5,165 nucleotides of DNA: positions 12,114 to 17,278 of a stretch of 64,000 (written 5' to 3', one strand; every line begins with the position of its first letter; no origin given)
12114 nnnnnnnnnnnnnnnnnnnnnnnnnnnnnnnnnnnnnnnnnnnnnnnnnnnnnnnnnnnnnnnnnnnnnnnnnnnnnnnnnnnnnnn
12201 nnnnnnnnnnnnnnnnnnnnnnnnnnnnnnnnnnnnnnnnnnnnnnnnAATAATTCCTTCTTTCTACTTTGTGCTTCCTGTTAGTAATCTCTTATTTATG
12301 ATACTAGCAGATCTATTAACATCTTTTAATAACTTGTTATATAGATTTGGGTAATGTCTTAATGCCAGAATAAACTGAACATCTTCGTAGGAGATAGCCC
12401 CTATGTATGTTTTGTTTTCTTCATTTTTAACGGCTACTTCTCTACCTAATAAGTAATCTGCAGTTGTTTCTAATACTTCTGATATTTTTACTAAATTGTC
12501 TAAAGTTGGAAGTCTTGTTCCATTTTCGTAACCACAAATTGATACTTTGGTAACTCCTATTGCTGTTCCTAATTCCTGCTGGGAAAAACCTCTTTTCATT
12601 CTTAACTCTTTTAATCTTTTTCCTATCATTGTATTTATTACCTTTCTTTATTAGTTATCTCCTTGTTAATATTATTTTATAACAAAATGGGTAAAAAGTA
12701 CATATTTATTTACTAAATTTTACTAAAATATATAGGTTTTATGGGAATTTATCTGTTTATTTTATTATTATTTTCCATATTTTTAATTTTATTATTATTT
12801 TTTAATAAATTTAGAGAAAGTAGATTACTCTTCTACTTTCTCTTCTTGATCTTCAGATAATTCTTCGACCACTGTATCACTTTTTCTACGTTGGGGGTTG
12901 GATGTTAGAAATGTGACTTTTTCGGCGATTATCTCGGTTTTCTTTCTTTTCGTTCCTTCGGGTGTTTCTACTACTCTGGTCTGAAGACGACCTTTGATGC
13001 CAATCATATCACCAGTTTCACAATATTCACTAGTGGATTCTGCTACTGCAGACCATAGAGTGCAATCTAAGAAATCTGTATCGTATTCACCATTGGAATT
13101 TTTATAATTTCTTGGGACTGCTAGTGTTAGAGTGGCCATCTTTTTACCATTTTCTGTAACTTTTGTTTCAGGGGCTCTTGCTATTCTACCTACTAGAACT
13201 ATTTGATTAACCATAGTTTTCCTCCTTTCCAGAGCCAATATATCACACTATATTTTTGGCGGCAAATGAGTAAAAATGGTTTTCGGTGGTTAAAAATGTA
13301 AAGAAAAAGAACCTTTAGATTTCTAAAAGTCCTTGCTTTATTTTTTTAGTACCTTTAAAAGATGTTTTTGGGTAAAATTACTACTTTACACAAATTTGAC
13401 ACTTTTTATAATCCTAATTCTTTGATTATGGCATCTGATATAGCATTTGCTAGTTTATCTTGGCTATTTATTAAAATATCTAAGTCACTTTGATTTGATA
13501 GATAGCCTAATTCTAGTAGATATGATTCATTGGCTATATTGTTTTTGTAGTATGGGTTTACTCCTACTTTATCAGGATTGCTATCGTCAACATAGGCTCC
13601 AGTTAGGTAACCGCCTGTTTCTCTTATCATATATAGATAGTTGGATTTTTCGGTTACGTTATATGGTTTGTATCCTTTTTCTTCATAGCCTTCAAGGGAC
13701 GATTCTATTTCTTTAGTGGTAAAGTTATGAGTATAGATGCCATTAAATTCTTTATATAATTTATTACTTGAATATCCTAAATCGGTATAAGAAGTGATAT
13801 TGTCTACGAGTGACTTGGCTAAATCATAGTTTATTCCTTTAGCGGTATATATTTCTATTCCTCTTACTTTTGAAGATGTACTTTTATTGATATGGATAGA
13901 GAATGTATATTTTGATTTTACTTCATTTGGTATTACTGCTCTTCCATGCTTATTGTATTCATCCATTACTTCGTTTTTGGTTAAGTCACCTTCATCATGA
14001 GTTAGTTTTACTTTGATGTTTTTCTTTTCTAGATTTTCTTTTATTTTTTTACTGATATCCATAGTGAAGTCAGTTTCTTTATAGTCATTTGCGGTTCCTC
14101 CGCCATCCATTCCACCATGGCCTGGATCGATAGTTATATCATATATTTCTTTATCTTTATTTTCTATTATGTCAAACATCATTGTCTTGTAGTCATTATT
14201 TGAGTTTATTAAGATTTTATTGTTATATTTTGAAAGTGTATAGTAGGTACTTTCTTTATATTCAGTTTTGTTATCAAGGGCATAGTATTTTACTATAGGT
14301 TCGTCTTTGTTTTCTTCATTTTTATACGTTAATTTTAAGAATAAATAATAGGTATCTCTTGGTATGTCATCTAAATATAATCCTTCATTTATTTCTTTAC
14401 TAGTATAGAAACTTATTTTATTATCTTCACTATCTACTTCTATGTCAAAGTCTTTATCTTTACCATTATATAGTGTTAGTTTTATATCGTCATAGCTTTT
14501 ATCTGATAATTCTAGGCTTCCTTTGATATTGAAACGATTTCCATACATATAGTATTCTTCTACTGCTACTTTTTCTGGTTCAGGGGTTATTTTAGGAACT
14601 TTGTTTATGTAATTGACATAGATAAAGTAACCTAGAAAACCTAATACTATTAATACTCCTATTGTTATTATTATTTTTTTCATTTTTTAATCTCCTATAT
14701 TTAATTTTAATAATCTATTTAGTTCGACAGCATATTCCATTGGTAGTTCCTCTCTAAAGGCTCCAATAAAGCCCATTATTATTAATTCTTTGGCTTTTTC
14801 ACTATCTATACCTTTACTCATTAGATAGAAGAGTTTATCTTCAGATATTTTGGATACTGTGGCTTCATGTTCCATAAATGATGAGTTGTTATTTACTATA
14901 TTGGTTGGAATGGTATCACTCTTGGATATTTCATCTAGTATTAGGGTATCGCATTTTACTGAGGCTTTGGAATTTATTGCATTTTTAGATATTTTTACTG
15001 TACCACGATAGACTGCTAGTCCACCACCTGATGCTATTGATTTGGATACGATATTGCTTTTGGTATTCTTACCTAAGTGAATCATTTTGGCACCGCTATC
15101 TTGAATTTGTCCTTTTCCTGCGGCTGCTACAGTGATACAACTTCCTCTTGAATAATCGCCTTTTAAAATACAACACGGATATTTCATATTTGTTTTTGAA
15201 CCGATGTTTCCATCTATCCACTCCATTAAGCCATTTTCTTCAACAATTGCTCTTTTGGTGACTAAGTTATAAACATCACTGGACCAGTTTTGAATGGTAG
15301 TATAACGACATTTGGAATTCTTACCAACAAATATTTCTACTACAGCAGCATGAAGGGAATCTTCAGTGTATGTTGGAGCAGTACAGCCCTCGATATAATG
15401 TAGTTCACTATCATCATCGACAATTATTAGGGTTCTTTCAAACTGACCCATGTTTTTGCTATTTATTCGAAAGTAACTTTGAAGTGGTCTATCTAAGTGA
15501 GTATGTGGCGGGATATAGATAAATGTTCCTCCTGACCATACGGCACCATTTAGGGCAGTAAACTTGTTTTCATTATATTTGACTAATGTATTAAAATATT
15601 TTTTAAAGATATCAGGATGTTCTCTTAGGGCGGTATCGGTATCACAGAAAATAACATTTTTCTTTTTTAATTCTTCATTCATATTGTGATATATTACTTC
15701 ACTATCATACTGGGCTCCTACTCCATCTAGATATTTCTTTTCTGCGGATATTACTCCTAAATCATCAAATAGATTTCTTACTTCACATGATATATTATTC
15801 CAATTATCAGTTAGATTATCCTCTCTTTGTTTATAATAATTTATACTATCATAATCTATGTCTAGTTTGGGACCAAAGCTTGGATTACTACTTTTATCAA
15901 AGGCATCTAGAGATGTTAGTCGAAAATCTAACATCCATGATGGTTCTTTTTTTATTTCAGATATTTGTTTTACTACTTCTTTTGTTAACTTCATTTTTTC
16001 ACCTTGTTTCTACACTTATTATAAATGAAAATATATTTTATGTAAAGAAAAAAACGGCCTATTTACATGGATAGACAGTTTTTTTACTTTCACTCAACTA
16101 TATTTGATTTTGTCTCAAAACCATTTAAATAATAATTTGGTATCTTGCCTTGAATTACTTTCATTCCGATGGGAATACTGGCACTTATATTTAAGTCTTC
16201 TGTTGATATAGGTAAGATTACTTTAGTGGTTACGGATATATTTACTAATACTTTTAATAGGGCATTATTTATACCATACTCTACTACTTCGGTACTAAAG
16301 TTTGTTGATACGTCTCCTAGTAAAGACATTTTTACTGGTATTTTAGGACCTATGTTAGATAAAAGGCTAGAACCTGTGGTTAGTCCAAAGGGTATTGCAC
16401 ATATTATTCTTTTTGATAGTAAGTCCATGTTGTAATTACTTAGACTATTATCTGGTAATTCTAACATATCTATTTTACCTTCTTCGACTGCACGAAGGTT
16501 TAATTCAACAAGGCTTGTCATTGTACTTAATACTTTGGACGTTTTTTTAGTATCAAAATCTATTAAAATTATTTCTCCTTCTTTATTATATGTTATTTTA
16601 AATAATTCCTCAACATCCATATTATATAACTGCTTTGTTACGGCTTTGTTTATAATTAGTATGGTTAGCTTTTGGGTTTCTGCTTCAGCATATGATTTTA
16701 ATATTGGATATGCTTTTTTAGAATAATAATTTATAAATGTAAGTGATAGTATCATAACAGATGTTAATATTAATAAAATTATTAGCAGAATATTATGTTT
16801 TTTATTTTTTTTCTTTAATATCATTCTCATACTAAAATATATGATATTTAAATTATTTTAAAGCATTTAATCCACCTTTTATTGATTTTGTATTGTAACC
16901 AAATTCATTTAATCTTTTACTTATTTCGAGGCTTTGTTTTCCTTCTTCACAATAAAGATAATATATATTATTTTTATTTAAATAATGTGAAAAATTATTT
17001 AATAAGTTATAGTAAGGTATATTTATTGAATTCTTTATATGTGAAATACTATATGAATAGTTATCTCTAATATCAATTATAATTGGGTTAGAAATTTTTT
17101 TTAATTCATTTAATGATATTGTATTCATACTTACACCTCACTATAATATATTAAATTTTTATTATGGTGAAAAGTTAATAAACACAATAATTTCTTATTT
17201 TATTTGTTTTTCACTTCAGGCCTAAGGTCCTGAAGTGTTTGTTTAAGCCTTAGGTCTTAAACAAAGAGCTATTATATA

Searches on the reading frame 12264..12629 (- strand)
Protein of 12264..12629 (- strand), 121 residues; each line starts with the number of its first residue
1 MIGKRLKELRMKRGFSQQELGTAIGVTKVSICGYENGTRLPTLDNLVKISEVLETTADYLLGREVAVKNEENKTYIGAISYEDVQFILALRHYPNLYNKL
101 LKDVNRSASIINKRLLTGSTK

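Call 47: search_protein_families(library=pfam, proteins=[window:12264-12629:-], max_evalue=0.00001)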
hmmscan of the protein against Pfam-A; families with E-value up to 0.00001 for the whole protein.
window:12264-12629:- (121 aa): 3 families
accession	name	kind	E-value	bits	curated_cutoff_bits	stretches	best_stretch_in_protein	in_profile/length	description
PF01381.28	HTH_3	-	2.7e-15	56.6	23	1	6-60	1-55/55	Helix-turn-helix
PF12844.13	HTH_19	-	6.1e-10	39.3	30.2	1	3-61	1-59/64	Helix-turn-helix domain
PF13560.12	HTH_31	-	1e-09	39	27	1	3-58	3-59/64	Helix-turn-helix domain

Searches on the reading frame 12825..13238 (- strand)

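Call 47: search_protein_families(library=pfam, proteins=[window:12825-13238:-], max_evalue=0.00001)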
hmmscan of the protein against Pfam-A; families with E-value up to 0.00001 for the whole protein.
window:12825-13238:- (137 aa): 1 family
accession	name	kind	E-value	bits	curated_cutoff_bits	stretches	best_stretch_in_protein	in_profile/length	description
PF00436.31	SSB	-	4e-29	101.2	26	1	10-111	1-104/104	Single-strand binding protein family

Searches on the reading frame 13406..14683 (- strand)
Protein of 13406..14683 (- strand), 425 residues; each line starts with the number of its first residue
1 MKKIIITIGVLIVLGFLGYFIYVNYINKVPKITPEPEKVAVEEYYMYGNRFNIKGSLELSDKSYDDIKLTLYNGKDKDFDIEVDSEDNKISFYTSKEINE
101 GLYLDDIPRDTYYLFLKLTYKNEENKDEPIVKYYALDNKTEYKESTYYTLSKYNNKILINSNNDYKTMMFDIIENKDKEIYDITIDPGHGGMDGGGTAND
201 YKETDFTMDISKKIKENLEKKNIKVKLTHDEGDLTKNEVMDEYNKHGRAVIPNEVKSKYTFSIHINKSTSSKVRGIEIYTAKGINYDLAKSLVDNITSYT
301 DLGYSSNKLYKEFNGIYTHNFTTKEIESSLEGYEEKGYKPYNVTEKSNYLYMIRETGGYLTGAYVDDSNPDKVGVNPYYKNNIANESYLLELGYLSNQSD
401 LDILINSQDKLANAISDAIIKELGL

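Call 47: search_protein_families(library=pfam, proteins=[window:13406-14683:-], max_evalue=0.00001)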
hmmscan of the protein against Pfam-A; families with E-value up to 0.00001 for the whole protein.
window:13406-14683:- (425 aa): 1 family
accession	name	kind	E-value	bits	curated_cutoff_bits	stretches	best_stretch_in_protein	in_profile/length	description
PF01520.23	Amidase_3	-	7.5e-26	91.7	27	1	183-420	1-173/174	N-acetylmuramoyl-L-alanine amidase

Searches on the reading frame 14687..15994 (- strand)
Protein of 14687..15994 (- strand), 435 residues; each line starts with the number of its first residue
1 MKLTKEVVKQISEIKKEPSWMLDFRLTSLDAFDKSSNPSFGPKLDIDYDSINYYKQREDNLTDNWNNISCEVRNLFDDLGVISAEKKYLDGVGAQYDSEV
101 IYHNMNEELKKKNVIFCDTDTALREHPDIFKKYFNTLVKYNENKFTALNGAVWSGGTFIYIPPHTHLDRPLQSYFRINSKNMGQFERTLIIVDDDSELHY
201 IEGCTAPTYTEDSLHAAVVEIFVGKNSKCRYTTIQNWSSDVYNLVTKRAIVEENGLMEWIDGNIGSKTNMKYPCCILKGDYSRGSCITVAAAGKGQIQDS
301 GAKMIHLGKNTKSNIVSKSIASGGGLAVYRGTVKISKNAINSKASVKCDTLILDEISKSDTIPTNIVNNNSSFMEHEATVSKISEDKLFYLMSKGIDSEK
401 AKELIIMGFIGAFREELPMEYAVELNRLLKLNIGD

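Call 47: search_protein_families(library=pfam, proteins=[window:14687-15994:-], max_evalue=0.00001)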
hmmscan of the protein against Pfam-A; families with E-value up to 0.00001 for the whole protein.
window:14687-15994:- (435 aa): 2 families
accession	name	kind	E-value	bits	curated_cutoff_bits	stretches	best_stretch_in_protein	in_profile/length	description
PF01458.23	SUFBD_core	-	3.3e-80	269.3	27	1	175-409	1-232/232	SUF system FeS cluster assembly, SufBD core domain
PF19295.5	SufBD_N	-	1.5e-10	41.5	23.5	1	105-172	103-171/172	SufBD protein N-terminal region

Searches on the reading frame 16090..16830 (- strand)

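Call 48: search_protein_families(library=pfam, proteins=[window:16090-16830:-], max_evalue=0.00001)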
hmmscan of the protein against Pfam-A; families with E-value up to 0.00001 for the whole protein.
window:16090-16830:- (246 aa): 1 family
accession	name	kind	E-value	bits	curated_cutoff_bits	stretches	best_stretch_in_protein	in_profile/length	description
PF09560.15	Spore_YunB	-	2e-26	92.3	25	1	145-233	3-91/91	Sporulation protein YunB (Spo_YunB)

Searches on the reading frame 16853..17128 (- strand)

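Call 11: search_protein_families(library=ncbifam, proteins=[window:16853-17128:-])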
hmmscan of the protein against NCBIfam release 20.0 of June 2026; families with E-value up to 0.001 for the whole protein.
window:16853-17128:- (91 aa): 10 families
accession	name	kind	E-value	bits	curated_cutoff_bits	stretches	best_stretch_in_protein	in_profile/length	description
NF045521.1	rhoda_near_glyco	subfamily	1.4e-11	44.4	145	1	2-80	18-97/144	rhodanese homology domain-containing protein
NF007627.0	PRK10287.1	equivalog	3.5e-09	36.8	102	1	17-90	23-97/104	thiosulfate sulfurtransferase PspE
TIGR04271.1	ThiI_C_thiazole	equivalog_domain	2.1e-08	34.2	70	1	13-79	25-94/101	thiazole biosynthesis protein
TIGR02981.1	phageshock_pspE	exception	6.6e-08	32.8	126.3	1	17-90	21-95/101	thiosulfate sulfurtransferase PspE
NF006444.0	PRK08762.1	equivalog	1.5e-07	30.4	449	1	4-90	17-107/387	molybdopterin-synthase adenylyltransferase MoeB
NF008750.0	PRK11784.1-2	equivalog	1.2e-05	24.6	241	0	3-40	4-41/346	tRNA 2-selenouridine(34) synthase MnmH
NF001195.0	PRK00162.1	equivalog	1.9e-05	24.9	102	1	12-89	18-95/108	thiosulfate sulfurtransferase GlpE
NF005902.0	PRK07878.1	equivalog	4.1e-05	22.7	647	1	13-87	302-378/392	adenylyltransferase/sulfurtransferase MoeZ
NF041203.1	rhodanese_LYCAU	equivalog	7.1e-05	22.5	115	1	7-87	26-113/126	rhodanese-related (seleno)protein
NF005646.0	PRK07411.1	equivalog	0.00024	20.4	633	1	13-89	298-378/390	molybdopterin-synthase adenylyltransferase MoeB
